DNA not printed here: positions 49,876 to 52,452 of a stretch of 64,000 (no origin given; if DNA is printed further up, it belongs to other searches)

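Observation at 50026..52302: Three-domain DUF262 - DUF1524(HNH) - AlbA_2/Schlafen-like fusion: atypical GmrSD/BrxU/SspE-family defence nuclease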

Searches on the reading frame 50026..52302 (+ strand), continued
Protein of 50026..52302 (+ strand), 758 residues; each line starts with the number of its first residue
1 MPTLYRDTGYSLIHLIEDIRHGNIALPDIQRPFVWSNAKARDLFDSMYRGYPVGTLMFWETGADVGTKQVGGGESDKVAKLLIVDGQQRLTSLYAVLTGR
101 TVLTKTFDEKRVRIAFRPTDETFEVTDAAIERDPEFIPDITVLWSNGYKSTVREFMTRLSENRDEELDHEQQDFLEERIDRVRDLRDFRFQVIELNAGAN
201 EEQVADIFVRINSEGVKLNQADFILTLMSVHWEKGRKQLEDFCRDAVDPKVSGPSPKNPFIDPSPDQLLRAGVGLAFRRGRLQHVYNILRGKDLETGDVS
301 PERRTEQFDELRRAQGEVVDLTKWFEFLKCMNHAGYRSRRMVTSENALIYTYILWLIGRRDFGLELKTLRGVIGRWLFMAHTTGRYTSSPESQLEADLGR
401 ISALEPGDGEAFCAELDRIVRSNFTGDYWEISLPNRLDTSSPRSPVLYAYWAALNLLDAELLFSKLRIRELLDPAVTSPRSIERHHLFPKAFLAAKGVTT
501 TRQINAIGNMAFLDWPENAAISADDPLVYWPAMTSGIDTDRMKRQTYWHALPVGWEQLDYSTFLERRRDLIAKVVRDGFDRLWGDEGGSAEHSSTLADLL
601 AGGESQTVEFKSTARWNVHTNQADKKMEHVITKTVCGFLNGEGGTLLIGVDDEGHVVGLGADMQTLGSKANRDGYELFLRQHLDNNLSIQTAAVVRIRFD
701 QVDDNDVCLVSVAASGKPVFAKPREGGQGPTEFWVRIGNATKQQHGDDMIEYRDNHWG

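Call 29: search_protein_representatives(protein=window:50026-52299:+)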
Query: 758 residues. Proteins with E-value up to 0.001 (for the whole library): 14289; up to 1e-10: 6238; up to 1e-30: 720. The best 150 are listed.
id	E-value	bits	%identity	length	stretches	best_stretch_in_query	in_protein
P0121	0.0e+00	1259.3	72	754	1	1-757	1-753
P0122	1.3e-257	873.5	66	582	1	175-758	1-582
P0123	6.7e-224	762.0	46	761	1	3-758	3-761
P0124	6.1e-216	735.7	50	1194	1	3-754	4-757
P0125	1.6e-208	711.2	47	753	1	3-752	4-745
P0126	2.6e-204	697.3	43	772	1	1-752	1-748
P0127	5.5e-201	686.3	44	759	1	12-757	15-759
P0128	2.3e-190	651.2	72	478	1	1-398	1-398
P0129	2.1e-188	644.6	44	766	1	2-757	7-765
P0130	3.2e-187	640.8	52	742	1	3-588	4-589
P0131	5.2e-183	626.8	50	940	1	4-611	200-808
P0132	5.2e-181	620.2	50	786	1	3-599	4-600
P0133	3.2e-177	607.7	48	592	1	4-582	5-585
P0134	2.6e-172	591.4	47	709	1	2-582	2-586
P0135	8.5e-171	586.4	44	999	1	4-754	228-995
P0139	1.6e-163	562.4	46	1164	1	4-586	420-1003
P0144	7.4e-157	540.3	47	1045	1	5-582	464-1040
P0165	2.6e-133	462.5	42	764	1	3-582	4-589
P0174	6.8e-125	434.6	36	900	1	14-752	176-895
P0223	2.8e-95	336.7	28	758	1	1-757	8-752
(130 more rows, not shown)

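Call 42: search_solved_structures(query=A1, max_evalue=0.01, show_alignments=2)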
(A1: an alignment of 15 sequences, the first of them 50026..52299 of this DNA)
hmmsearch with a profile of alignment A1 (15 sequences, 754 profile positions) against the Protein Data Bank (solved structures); distinct sequences matched with E-value up to 0.01: 14.
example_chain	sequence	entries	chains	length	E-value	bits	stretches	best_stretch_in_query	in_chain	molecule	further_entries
7p9k_A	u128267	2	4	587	5.3e-20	74.5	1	11-241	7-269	DUF262 domain-containing protein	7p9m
9nyy_A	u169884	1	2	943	2.5e-08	36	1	590-740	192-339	Protein SLFN14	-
9jr9_A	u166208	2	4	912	4.7e-07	31.7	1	591-740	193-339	Protein SLFN14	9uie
7fex_A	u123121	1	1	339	1.7e-06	29.9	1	593-675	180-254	SLFN11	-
9jn9_A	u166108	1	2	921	1.8e-06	29.8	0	619-740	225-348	Protein SLFN14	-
5yd0_A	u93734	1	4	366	2.5e-06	29.3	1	603-682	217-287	Schlafen 8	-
7lrc_A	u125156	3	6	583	1.8e-05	26.5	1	597-683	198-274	Schlafen family member 12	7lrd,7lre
7eg0_B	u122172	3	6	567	1.9e-05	26.4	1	597-683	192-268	Schlafen family member 12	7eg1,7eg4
7cux_A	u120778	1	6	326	0.00057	21.5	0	627-665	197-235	Schlafen family member 5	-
7q3z_B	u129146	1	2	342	0.00064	21.4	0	627-665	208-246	Schlafen family member 5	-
6rr9_A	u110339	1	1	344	0.00065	21.3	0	627-665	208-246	Schlafen family member 5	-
7zel_A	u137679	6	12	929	0.0081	17.7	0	598-661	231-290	Schlafen family member 11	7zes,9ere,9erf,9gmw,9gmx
9erd_A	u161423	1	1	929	0.0081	17.7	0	598-661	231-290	Schlafen family member 11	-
7ppj_A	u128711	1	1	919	0.0092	17.5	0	627-664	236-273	Schlafen family member 5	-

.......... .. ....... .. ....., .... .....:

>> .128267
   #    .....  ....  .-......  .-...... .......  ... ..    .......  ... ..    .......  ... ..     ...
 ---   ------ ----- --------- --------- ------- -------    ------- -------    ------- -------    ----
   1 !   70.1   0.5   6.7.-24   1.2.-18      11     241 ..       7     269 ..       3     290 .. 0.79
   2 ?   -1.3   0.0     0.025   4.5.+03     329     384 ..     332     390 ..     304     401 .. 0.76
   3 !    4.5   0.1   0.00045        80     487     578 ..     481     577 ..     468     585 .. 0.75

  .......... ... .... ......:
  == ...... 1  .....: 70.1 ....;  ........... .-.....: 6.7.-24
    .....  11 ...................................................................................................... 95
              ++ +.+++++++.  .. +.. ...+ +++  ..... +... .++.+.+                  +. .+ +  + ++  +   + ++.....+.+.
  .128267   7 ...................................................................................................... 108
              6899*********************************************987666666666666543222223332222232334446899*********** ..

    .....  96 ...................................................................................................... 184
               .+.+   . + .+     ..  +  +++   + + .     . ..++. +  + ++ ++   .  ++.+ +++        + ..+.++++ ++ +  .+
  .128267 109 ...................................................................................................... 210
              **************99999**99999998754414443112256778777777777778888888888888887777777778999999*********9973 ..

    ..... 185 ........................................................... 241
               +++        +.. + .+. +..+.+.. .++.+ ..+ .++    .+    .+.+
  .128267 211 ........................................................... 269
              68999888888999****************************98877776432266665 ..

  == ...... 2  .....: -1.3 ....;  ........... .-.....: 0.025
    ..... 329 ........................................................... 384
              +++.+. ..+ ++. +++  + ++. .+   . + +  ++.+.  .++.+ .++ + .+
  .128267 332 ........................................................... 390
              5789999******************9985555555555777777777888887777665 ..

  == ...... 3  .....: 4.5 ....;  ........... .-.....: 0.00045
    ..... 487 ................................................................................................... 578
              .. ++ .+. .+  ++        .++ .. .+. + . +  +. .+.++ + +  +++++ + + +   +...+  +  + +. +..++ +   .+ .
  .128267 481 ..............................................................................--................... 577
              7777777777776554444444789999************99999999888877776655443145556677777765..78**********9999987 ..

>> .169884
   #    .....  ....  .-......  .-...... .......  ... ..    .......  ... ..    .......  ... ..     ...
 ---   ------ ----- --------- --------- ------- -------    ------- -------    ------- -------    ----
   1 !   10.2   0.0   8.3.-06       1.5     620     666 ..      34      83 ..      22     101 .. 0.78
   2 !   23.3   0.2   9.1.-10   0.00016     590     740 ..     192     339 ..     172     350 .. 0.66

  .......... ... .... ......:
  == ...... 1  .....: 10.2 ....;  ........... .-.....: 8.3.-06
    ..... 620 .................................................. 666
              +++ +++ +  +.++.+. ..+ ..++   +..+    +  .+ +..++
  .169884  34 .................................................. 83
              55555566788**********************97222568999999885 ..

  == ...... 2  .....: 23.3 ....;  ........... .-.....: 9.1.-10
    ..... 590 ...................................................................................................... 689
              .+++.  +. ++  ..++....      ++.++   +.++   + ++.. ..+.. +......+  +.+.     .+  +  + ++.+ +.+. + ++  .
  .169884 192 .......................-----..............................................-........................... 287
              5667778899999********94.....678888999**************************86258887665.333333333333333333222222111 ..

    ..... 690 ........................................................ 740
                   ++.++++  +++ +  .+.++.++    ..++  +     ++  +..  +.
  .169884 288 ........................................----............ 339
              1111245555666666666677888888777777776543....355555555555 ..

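Call 44: find_encoding_contigs(protein=P0026, flank=8000, max_places=2)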
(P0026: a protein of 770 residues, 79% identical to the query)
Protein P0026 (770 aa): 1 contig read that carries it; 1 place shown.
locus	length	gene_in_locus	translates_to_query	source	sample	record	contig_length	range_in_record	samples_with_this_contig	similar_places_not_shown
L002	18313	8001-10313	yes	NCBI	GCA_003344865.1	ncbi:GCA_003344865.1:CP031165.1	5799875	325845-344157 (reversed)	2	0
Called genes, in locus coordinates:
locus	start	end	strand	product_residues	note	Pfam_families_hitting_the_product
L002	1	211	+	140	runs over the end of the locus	PF18899:DUF5655 (weak)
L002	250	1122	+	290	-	PF00106:adh_short, PF08659:KR, PF13561:adh_short_C2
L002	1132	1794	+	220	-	PF00491:Arginase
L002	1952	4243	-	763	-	PF13371:TPR_9 (faint)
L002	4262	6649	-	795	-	PF00580:UvrD-helicase (weak), PF13245:AAA_19 (faint)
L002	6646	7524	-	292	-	PF04055:Radical_SAM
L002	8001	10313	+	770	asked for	PF03235:GmrSD_N, PF04326:SLFN_AlbA_2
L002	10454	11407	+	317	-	PF09376:NurA (weak)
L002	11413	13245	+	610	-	-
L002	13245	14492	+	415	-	PF00149:Metallophos, PF12850:Metallophos_2 (weak)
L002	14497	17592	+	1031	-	PF02463:SMC_N, PF13476:AAA_23, PF13555:AAA_29 (faint), PF13558:SbcC_Walker_B (weak)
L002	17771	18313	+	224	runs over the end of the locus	PF00092:VWA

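Call 45: find_encoding_contigs(protein=P0078, flank=8000, max_places=2)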
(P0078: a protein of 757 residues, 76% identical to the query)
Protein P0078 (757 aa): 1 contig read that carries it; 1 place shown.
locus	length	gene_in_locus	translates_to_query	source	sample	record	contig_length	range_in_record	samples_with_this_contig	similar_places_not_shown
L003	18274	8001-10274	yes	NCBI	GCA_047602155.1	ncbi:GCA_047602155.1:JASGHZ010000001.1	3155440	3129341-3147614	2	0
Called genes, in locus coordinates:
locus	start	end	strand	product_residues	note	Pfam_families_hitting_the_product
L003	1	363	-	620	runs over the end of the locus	PF00664:ABC_membrane, PF00005:ABC_tran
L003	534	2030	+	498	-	PF13347:MFS_2 (weak), PF07690:MFS_1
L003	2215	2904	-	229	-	PF12146:Hydrolase_4 (faint), PF12695:Abhydrolase_5 (weak), PF20408:Abhydrolase_11 (faint), PF00561:Abhydrolase_1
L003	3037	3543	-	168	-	-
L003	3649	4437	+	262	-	PF00561:Abhydrolase_1 (faint), PF12146:Hydrolase_4, PF12697:Abhydrolase_6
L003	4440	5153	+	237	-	PF03853:YjeF_N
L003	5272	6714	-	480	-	PF02720:DUF222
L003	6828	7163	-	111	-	PF10905:DUF2695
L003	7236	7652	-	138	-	PF01850:PIN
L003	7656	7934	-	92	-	-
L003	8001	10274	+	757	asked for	PF03235:GmrSD_N, PF04326:SLFN_AlbA_2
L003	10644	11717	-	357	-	PF01926:MMR_HSR1, PF02421:FeoB_N, PF06071:YchF-GTPase_C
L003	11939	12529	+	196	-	PF00929:RNase_T, PF16473:Rv2179c-like (faint)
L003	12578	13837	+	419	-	PF02646:RmuC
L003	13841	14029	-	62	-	-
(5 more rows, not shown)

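Call 46: find_encoding_contigs(protein=P0007, flank=8000, max_places=2)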
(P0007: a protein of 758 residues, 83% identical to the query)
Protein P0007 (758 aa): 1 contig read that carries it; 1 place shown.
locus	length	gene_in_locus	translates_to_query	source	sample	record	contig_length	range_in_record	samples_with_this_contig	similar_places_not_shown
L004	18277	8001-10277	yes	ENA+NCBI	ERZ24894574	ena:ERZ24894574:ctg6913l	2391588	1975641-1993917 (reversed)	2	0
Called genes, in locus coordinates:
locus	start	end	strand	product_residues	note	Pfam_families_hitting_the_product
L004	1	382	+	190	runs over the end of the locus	PF03602:Cons_hypoth95, PF13649:Methyltransf_25 (weak)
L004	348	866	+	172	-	PF01467:CTP_transf_like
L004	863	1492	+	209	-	-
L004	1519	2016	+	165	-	PF02620:YceD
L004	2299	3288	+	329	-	PF02504:FA_synthesis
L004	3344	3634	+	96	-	PF00550:PP-binding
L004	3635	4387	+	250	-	PF14622:Ribonucleas_3_3, PF00636:Ribonuclease_3, PF00035:dsrm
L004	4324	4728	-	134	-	-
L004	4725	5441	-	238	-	-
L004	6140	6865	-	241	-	PF01381:HTH_3 (weak)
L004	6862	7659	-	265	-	-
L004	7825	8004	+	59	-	-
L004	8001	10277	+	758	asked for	PF03235:GmrSD_N, PF04326:SLFN_AlbA_2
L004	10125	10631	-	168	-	-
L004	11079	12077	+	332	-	PF18765:Polbeta (weak)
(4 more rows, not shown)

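Call 48: find_related_loci(query=window:50026-52299:+, collection=genome_contigs, flank=6000)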
Query window:50026-52299:+ (758 aa) in genome_contigs; peptide patterns used: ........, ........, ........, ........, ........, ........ (x = any residue, [..] = any of these).
54 stretches matched a pattern; 30 encode a relative of the query (tblastn E <= 1e-3); 30 distinct loci.
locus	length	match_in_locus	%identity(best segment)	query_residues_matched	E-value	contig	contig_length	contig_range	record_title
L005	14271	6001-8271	84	2-758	0e+0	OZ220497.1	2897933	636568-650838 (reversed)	MAG: Acidimicrobiales bacterium isolate 893527ef-317f-4e76-befb-80f720a9291d genome assembly, chromosome: 1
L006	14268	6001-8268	82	2-758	0e+0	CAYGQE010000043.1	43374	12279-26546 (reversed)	MAG TPA_asm: uncultured Acidimicrobiaceae bacterium isolate ERP117304_co3_171 genome assembly, contig: NODE_1303_length_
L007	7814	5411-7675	82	2-758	0e+0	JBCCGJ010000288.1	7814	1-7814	MAG: Actinomycetota bacterium isolate P01_B01_bin.40 k141_3527429_length_7814_cov_27.0209, whole genome shotgun sequence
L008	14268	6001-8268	79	2-758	0e+0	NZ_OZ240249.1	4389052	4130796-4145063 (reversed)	MAG: Candidatus Poriferisodalis sp. isolate 28e7fe26-1565-4c76-bd7c-ff92479b411d chromosome 1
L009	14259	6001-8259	73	3-758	0e+0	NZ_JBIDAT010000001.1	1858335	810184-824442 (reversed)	Streptomyces sp. NPDC048172 NPDC048172_372_H1.ctg-0001, whole genome shotgun sequence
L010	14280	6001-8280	72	2-758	0e+0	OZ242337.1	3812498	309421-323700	MAG: Candidatus Aldehydirespiratoraceae bacterium isolate 4e9cc62d-94a8-4610-be7f-a0f893ae6d2b genome assembly, chromoso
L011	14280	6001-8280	72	2-758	0e+0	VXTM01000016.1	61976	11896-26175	MAG: Acidimicrobiaceae bacterium isolate SB0665_bin_5 NODE_311_length_61976_cov_53.300399, whole genome shotgun sequence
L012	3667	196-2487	71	1-758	0e+0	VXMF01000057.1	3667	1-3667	MAG: Terriglobia bacterium isolate SB0661_bin_30 NODE_11422_length_3667_cov_75.299557, whole genome shotgun sequence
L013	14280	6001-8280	72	2-758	0e+0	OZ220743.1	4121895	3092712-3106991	MAG: Acidimicrobiales bacterium isolate dadfcd55-464f-4f03-9875-fa0eca1464b2 genome assembly, chromosome: 1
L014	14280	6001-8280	71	2-758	0e+0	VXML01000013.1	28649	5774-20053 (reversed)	MAG: Gemmatimonadetes bacterium isolate SB0661_bin_36 NODE_1543_length_28649_cov_76.824788, whole genome shotgun sequenc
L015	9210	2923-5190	72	2-758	0e+0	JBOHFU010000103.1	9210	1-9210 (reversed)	MAG: Pseudonocardiaceae bacterium isolate SD8031_maxbin2.bin.0 NODE_1219_length_9210_cov_8.829021, whole genome shotgun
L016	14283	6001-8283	72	2-758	0e+0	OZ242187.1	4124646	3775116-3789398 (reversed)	MAG: Candidatus Aldehydirespiratoraceae bacterium isolate 61e8bfbb-40aa-4858-aaa5-c73b4985a48d genome assembly, chromoso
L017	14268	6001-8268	80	2-758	0e+0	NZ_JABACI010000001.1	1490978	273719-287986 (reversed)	Microbacterium salsuginis strain CFH 90308 Scaffold1_1, whole genome shotgun sequence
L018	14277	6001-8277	70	2-757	0e+0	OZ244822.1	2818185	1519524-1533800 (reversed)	MAG: Candidatus Aldehydirespirator sp. isolate 35bfcaf5-8220-4494-8a82-73b50c7a5dd2 genome assembly, chromosome: 1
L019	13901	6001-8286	70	1-758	0e+0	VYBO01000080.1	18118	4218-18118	MAG: Acidimicrobiaceae bacterium isolate SB0673_bin_3 NODE_602_length_18118_cov_76.183303, whole genome shotgun sequence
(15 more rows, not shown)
